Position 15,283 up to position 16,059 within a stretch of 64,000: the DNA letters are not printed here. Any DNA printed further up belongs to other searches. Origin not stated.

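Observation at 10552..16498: Tandem duplication of a [cytoplasmic Mo/W-bisPGD oxidoreductase + VOC-fold protein] module sharing one DmsB-like FeS subunit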

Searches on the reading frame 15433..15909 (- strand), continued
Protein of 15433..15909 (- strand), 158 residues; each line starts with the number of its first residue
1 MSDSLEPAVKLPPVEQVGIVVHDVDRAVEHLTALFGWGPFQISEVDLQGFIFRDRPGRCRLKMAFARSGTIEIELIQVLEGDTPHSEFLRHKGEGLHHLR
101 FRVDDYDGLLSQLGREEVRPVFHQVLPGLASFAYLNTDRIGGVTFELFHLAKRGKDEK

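Call 26: search_solved_structures(query=L015:6468-8675:+, max_evalue=1e-20, show_alignments=1)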
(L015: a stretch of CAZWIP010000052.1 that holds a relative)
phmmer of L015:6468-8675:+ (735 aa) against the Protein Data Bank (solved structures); distinct sequences matched with E-value up to 1e-20: 27.
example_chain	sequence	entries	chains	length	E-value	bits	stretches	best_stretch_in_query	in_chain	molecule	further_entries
2e7z_A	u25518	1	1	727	2e-116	393.3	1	12-734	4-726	Acetylene hydratase Ahy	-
7qv7_S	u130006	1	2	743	6.7e-58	199.7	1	12-333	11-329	Hydrogen dependent carbon dioxide reductase subunit FdhF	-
1aa6_A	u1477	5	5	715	3.3e-55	190.8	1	13-329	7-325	FORMATE DEHYDROGENASE H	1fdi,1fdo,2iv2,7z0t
2vpw_A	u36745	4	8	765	1.2e-52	182.4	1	14-338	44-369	THIOSULFATE REDUCTASE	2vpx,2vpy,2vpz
9vap_A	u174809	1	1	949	2.1e-44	155.1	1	7-332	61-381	Formate dehydrogenase molybdopterin-binding subunit FdhA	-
9t1s_L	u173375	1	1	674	3.6e-42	147.7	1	13-519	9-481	formate dehydrogenase (coenzyme F420)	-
7vw6_A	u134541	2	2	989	5.1e-40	140.6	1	11-677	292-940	Formate dehydrogenase | Tungsten-containing formate dehydrogenase alpha subunit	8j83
7e5z_A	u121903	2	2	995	5.3e-40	140.6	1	11-677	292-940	Formate dehydrogenase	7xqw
2jio_A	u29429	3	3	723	9.8e-38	133.1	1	11-335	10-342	PERIPLASMIC NITRATE REDUCTASE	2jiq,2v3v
2jim_A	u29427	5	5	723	3.6e-37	131.2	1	11-335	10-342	PERIPLASMIC NITRATE REDUCTASE | PROTEIN (PERIPLASMIC NITRATE REDUCTASE)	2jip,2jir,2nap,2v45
7bkb_D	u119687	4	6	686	4.6e-36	127.5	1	12-332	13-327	Formate dehydrogenase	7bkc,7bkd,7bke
9wxb_B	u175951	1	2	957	3.1e-32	114.9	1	12-331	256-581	Formate dehydrogenase alpha subunit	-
1dms_A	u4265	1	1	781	7.7e-32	113.5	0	71-308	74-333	DMSO REDUCTASE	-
7l5i_A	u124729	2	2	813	2e-31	112.2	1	69-690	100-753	Trimethylamine-N-oxide reductase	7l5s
8rqz_C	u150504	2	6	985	2e-31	112.2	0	10-331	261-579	Probable oxidoreductase YjgC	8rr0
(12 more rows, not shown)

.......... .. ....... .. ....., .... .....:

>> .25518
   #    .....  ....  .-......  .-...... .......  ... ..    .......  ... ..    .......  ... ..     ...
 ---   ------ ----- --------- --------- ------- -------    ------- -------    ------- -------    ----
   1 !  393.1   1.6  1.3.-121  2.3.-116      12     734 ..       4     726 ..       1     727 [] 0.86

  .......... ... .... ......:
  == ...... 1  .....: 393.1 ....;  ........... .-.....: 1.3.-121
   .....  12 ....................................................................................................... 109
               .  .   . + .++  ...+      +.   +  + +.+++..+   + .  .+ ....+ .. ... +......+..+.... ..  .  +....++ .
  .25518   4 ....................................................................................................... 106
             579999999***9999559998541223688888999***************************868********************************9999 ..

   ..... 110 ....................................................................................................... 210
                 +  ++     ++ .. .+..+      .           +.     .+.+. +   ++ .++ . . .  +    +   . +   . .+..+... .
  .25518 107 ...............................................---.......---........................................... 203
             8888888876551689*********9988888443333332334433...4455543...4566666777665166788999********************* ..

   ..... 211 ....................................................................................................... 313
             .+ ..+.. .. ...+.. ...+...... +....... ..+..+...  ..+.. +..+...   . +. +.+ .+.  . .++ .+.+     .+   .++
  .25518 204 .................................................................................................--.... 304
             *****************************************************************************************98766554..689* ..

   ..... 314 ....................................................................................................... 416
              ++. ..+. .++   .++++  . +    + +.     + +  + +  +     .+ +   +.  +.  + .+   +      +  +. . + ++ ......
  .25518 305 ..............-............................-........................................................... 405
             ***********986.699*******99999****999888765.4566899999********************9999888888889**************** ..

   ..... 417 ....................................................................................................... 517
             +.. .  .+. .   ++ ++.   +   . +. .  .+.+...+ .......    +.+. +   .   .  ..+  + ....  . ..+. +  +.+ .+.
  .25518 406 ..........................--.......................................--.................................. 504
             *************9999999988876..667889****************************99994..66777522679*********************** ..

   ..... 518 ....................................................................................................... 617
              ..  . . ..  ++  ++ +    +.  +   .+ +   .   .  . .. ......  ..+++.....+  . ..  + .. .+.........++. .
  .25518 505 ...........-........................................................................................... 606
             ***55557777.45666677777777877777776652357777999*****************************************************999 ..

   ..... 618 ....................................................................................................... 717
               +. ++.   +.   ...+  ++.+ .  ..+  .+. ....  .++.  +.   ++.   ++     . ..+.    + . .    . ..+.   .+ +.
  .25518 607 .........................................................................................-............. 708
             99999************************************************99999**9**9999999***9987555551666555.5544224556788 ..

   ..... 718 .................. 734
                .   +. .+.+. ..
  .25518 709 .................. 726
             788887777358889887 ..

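Call 45: predict_structure(alignment_id=A1)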
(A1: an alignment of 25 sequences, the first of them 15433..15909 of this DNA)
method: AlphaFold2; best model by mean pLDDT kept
length: 158 residues; sequences in the alignment: 25
mean_pLDDT: 90.9   pTM: 0.84
mean pLDDT of the five models: 90.9, 90.3, 90.0, 89.9, 87.9
residues with pLDDT >= 90: 127; 70-90: 21; 50-70: 4; < 50: 6
segments of 3 or more residues with pLDDT < 50: 154-158
pLDDT, mean of each block of 10 residues (from residue 1): 73 96 98 95 96 95 97 98 95 95 95 91 92 87 90 52
secondary structure, 60 per line:
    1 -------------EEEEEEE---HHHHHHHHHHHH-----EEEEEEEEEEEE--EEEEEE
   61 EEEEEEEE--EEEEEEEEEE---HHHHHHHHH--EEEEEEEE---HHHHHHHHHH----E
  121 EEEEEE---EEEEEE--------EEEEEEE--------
elements in order: E14-20 H24-35 E41-52 E55-68 E71-80 H84-92 E95-102 H106-115 E120-126 E130-135 E144-150

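Call 51: fold_search(model_id=the predicted structure, library=pdb)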
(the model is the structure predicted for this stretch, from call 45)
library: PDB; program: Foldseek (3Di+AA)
matches with E <= 10: 1115; with E <= 0.001: 154
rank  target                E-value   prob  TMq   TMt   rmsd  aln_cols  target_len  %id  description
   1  3gm5                  4.8e-13  1.00  0.79  0.83   6.9       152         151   30  Crystal structure of a putative methylmalonyl-coenzyme A epimerase from Thermoanaerobacter tengcongensis at 2.0 A resolu (released 2009-09-22)
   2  6bu2_A                5.6e-10  1.00  0.67  0.70   4.2       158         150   22  Crystal structure of methylmalonyl-CoA epimerase from Mycobacterium tuberculosis (released 2018-12-12)
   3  6bu2_B                7.5e-10  1.00  0.71  0.74   3.9       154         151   23  Crystal structure of methylmalonyl-CoA epimerase from Mycobacterium tuberculosis (released 2018-12-12)
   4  3oa4                  9.4e-10  1.00  0.68  0.77   3.2       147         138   20  CRYSTAL STRUCTURE OF hypothetical protein BH1468 from Bacillus halodurans C-125 (released 2010-08-18)
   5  6wf6_A                1.1e-09  1.00  0.67  0.74   3.9       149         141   24  Streptomyces coelicolor methylmalonyl-CoA epimerase (released 2020-07-08)
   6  6wfh                  2.0e-09  1.00  0.67  0.75   3.9       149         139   24  Streptomyces coelicolor methylmalonyl-CoA epimerase substrate complex (released 2020-07-08)
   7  6xbs                  2.1e-09  1.00  0.67  0.75   3.9       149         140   24  Streptomyces coelicolor methylmalonyl-CoA epimerase (E43Q) in complex with 2-nitronate-propionyl-CoA (released 2020-07-01)
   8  6wf6_B                2.1e-09  1.00  0.66  0.73   3.9       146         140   24  Streptomyces coelicolor methylmalonyl-CoA epimerase (released 2020-07-08)
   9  6xbv                  2.4e-09  1.00  0.68  0.74   3.6       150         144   24  Streptomyces coelicolor methylmalonyl-CoA epimerase (S115T) in complex with 2-nitronate-propionyl-CoA (released 2020-07-01)
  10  6xbr                  3.1e-09  1.00  0.68  0.74   3.6       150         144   25  Streptomyces coelicolor methylmalonyl-CoA epimerase (E43L) in complex with 2-nitronate-propionyl-CoA (released 2020-07-01)
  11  6xbt                  3.6e-09  1.00  0.67  0.74   3.9       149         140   24  Streptomyces coelicolor methylmalonyl-CoA epimerase (Q60A) in complex with 2-nitronate-propionyl-CoA (released 2020-07-01)
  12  6qh4_C                4.6e-09  1.00  0.67  0.75   4.0       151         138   23  Crystal structure of human Methylmalonyl-CoA epimerase (MCEE) p.Arg143Cys variant (released 2019-02-27)
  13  6qh4_B                4.8e-09  1.00  0.66  0.78   3.2       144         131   23  Crystal structure of human Methylmalonyl-CoA epimerase (MCEE) p.Arg143Cys variant (released 2019-02-27)
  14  6xbq                  5.4e-09  1.00  0.68  0.73   3.6       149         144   24  Streptomyces coelicolor methylmalonyl-CoA epimerase in complex with carboxy-carba(dethia)-CoA (released 2020-07-01)
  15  1jc4_A                1.3e-08  1.00  0.65  0.70   3.8       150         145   22  Crystal Structure of Se-Met Methylmalonyl-CoA Epimerase (released 2001-07-11)
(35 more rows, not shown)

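Call 54: search_solved_structures(query=A1, max_evalue=0.00001, show_alignments=4)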
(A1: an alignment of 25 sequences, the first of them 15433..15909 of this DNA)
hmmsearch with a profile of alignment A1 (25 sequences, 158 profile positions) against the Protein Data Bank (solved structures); distinct sequences matched with E-value up to 0.00001: 13.
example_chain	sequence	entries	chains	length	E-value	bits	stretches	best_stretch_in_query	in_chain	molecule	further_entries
3gm5_A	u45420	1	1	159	8e-27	97.3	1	11-150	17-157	Lactoylglutathione lyase and related lyases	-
3oa4_A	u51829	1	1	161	1.2e-14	57.8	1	37-156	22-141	glyoxalase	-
6xbs_A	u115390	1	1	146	8.9e-14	54.9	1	11-153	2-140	Methylmalonyl-CoA epimerase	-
6xbv_A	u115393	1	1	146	9.6e-14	54.8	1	11-153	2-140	Methylmalonyl-CoA epimerase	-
6wf6_A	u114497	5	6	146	9.8e-14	54.8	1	11-153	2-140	Methylmalonyl-CoA epimerase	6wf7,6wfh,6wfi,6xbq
6xbr_A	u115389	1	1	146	1.2e-13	54.5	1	11-153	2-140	Methylmalonyl-CoA epimerase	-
6xbt_A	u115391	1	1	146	1.8e-13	54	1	11-153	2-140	Methylmalonyl-CoA epimerase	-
6bu2_A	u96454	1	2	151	2.3e-13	53.6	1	14-150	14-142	Glyoxalase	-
3rmu_A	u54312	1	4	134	2.6e-11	46.9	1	14-148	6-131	Methylmalonyl-CoA epimerase, mitochondrial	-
6qh4_C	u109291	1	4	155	1.2e-10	44.7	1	13-148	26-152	Methylmalonyl-CoA epimerase, mitochondrial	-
1jc4_A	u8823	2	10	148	3.2e-10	43.4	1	15-151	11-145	Methylmalonyl-CoA epimerase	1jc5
3zgj_A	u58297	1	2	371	8e-07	32.3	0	62-112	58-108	4-HYDROXYPHENYLPYRUVIC ACID DIOXYGENASE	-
2r5v_A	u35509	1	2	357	2.2e-06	30.9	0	23-120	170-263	PCZA361.1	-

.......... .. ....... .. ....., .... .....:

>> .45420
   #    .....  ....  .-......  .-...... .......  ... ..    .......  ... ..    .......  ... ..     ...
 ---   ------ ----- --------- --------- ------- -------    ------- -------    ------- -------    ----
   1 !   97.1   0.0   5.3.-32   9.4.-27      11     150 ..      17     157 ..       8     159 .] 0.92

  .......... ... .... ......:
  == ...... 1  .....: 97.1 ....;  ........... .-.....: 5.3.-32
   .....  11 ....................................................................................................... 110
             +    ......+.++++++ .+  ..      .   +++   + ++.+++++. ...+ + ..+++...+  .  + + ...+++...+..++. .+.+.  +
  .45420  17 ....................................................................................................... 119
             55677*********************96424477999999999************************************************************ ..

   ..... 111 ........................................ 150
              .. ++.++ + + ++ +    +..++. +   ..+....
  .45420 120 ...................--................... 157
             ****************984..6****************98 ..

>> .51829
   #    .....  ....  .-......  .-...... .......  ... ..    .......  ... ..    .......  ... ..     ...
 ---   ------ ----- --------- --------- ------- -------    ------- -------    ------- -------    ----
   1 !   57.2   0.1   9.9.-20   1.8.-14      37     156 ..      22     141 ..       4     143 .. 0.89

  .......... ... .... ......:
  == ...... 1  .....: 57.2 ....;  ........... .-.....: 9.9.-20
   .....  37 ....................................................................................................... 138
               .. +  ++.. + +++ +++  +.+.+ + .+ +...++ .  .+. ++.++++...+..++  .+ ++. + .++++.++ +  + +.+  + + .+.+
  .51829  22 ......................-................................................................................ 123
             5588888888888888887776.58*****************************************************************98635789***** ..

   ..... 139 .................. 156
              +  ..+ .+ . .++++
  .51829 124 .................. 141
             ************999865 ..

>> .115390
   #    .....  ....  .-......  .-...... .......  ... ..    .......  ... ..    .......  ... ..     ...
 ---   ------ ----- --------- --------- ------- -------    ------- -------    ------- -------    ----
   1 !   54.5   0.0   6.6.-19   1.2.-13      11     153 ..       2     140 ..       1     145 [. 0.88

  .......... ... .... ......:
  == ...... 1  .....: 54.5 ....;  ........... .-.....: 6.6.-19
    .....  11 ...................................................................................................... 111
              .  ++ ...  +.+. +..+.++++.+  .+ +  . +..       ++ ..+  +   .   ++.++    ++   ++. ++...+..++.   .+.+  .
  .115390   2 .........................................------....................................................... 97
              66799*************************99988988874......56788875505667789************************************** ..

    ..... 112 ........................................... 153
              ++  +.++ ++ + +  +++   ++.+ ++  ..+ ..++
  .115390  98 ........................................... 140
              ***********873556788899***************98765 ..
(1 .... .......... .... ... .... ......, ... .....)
